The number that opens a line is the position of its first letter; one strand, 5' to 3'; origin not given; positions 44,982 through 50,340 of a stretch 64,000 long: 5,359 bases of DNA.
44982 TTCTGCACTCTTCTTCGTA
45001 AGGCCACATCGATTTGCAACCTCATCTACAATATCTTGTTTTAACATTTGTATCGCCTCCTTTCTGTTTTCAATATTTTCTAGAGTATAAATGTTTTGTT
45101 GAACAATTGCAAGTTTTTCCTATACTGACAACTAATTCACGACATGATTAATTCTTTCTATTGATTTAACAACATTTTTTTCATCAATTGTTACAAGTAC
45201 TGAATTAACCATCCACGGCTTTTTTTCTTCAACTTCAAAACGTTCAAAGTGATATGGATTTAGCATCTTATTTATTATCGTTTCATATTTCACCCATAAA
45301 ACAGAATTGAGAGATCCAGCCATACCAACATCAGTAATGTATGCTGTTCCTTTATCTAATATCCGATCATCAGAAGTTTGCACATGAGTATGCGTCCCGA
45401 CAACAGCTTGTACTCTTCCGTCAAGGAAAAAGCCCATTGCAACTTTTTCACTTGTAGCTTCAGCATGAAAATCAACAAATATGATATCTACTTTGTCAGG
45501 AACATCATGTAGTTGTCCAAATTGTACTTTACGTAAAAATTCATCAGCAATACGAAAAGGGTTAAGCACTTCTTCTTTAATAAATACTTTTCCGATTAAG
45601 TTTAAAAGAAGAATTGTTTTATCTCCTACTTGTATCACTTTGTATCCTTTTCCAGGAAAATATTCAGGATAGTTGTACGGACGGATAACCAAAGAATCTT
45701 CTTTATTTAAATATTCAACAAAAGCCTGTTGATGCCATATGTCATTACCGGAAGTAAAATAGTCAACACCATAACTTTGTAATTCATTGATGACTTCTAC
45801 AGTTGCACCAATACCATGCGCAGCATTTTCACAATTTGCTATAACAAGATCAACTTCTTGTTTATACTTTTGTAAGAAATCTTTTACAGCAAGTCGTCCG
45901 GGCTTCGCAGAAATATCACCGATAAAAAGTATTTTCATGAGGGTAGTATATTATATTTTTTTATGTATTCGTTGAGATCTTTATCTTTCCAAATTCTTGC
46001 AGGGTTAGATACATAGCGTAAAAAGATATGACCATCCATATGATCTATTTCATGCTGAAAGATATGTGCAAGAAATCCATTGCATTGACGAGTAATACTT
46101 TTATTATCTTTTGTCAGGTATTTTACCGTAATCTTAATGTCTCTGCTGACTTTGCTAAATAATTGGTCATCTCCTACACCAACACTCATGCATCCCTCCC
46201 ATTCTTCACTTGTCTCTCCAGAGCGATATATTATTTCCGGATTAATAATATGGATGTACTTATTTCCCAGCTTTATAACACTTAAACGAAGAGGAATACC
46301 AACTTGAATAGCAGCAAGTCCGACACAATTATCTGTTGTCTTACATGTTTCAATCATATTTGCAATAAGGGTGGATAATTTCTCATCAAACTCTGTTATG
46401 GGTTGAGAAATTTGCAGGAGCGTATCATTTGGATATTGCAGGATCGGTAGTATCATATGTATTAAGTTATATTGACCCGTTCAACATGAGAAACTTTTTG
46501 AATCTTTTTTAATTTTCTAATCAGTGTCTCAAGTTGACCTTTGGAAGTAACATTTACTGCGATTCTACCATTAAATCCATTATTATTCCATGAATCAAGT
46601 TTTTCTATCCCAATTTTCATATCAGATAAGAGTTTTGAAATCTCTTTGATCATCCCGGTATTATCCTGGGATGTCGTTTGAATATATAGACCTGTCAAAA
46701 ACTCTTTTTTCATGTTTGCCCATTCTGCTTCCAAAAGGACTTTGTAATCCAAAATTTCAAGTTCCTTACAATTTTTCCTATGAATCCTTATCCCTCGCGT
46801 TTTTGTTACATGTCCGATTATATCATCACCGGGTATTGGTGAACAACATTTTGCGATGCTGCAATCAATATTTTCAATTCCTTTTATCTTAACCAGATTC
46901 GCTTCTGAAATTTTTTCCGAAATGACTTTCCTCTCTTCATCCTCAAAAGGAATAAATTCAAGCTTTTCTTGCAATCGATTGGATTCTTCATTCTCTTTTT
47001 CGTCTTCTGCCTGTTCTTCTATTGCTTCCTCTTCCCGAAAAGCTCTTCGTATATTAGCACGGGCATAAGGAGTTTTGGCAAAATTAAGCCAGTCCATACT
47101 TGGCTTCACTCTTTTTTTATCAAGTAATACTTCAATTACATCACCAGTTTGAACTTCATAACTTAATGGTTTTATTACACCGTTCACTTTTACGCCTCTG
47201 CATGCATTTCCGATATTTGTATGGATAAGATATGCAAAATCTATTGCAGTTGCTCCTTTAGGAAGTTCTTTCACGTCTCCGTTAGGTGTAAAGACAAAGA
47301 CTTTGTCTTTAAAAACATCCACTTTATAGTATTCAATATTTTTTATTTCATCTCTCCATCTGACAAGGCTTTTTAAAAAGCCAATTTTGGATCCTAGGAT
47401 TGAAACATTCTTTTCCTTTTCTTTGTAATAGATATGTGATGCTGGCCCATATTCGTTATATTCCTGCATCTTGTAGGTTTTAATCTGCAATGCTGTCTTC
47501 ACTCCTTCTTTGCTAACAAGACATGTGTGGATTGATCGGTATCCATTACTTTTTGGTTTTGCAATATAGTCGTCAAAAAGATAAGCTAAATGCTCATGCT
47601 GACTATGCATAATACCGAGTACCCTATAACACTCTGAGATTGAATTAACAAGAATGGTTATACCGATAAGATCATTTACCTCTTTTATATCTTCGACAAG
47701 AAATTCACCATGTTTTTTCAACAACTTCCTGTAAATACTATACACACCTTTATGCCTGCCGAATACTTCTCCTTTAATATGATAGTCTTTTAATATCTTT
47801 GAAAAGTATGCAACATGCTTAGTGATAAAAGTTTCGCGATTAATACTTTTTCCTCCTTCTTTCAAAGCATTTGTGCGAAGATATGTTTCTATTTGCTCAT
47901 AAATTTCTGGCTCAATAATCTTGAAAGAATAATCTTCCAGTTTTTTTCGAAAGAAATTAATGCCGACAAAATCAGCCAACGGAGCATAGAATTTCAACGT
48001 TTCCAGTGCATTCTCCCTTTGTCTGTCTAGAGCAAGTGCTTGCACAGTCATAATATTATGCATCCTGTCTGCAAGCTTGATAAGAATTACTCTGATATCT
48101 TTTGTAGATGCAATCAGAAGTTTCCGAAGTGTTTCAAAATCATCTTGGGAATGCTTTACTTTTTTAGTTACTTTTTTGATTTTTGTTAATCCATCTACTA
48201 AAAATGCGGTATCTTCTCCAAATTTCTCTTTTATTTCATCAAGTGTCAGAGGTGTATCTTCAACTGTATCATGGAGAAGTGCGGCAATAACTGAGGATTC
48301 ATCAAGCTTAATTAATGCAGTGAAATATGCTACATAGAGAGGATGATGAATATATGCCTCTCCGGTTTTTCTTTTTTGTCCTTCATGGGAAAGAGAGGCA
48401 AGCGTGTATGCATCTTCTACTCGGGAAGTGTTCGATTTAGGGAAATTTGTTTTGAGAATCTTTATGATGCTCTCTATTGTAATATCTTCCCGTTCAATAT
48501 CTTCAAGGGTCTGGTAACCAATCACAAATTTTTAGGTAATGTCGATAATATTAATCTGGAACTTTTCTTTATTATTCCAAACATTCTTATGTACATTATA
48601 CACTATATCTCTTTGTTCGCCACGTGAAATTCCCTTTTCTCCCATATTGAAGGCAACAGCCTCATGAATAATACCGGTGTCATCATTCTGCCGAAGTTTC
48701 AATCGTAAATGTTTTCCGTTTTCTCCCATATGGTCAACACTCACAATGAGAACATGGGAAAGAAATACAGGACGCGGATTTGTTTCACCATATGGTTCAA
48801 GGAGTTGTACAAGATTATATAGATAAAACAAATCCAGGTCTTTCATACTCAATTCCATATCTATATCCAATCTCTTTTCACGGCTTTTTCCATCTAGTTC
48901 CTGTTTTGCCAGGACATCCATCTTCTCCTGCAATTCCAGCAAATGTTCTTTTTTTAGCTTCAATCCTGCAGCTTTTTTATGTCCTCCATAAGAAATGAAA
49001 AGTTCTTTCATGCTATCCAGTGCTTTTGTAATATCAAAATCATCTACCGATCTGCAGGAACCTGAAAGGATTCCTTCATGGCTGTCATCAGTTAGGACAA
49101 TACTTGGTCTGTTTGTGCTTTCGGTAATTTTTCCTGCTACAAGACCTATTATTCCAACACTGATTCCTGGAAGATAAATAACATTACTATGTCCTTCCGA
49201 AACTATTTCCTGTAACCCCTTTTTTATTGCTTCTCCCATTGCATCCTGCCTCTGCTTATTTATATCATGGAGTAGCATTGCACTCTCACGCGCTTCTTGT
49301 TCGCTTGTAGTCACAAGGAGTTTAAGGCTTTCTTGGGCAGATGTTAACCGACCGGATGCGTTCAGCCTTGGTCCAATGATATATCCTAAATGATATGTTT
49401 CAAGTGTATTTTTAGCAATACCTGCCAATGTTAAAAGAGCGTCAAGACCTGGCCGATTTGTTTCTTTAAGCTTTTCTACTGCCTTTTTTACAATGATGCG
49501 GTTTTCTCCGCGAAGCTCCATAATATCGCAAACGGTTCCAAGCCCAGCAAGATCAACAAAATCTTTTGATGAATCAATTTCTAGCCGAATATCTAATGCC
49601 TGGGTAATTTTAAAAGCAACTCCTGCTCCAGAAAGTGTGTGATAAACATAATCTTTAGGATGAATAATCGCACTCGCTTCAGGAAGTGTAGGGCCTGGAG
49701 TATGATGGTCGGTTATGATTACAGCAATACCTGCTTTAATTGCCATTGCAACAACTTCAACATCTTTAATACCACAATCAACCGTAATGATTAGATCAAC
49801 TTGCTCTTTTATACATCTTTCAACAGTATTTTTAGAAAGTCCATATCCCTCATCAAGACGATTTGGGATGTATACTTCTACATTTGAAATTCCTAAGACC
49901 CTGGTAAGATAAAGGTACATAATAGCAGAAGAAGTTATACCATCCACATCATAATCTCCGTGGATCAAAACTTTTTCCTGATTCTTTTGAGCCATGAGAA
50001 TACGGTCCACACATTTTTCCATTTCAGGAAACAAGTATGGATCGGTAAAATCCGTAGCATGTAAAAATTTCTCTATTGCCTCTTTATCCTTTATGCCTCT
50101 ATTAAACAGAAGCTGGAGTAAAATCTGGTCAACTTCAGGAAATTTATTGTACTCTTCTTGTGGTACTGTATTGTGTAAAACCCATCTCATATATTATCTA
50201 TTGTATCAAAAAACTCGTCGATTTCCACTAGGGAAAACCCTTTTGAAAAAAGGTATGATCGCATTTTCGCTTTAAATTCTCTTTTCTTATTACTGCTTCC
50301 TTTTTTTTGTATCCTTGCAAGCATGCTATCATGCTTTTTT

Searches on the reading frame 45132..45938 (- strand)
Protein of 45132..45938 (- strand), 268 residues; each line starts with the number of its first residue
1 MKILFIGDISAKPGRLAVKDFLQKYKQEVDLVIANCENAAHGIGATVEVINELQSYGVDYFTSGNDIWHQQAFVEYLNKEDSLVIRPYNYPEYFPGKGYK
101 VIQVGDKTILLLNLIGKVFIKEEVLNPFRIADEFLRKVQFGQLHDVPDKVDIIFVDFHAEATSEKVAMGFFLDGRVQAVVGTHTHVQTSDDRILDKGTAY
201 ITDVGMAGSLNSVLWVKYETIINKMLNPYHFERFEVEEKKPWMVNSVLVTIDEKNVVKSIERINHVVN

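Call 65: search_protein_families(library=pfam, proteins=[window:45132-45938:-], max_evalue=0.001)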
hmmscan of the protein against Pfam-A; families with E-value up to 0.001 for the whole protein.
window:45132-45938:- (268 aa): 2 families
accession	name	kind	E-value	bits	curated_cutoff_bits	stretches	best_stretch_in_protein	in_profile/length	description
PF13277.11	YmdB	-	3e-88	295.8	27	1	4-263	1-253/253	YmdB-like protein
PF00149.33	Metallophos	-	1.4e-06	29.4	21.5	1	1-186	1-190/191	Calcineurin-like phosphoesterase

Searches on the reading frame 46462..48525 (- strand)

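Call 65: search_protein_families(library=pfam, proteins=[window:46462-48525:-], max_evalue=0.001)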
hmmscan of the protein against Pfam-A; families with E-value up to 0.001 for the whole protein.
window:46462-48525:- (687 aa): 6 families
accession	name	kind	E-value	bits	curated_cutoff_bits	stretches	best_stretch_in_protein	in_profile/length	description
PF13328.12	HD_4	-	2.1e-38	131.9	27.2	1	39-189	1-155/156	HD domain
PF04607.23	RelA_SpoT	-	1.1e-29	103.4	27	1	256-371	1-112/113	Region found in RelA / SpoT proteins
PF02824.27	TGS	-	1.5e-20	73.4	22.2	1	409-467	1-59/60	TGS domain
PF13291.12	ACT_4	-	4.3e-11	43.8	27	1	615-683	9-80/80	ACT domain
PF01966.28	HD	-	1.4e-08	35.5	22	1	58-157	1-115/116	HD domain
PF22629.2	ACT_AHAS_ss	-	0.00025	21.6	27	1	617-678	3-65/67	AHAS small subunit-like ACT domain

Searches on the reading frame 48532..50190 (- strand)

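Call 88: search_protein_families(library=pfam, proteins=[window:48532-50190:-], max_evalue=0.00001)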
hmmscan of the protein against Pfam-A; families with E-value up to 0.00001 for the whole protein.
window:48532-50190:- (552 aa): 3 families
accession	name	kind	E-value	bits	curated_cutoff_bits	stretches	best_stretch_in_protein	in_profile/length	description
PF01368.27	DHH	-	8.8e-26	91.1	28.1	1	73-219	1-125/125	DHH family, N-terminal domain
PF17768.7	RecJ_OB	-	4.3e-23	81.9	27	1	443-550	1-107/107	RecJ OB domain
PF02272.25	DHHA1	-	2.4e-10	41.2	25.9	1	339-425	8-97/102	DHHA1 domain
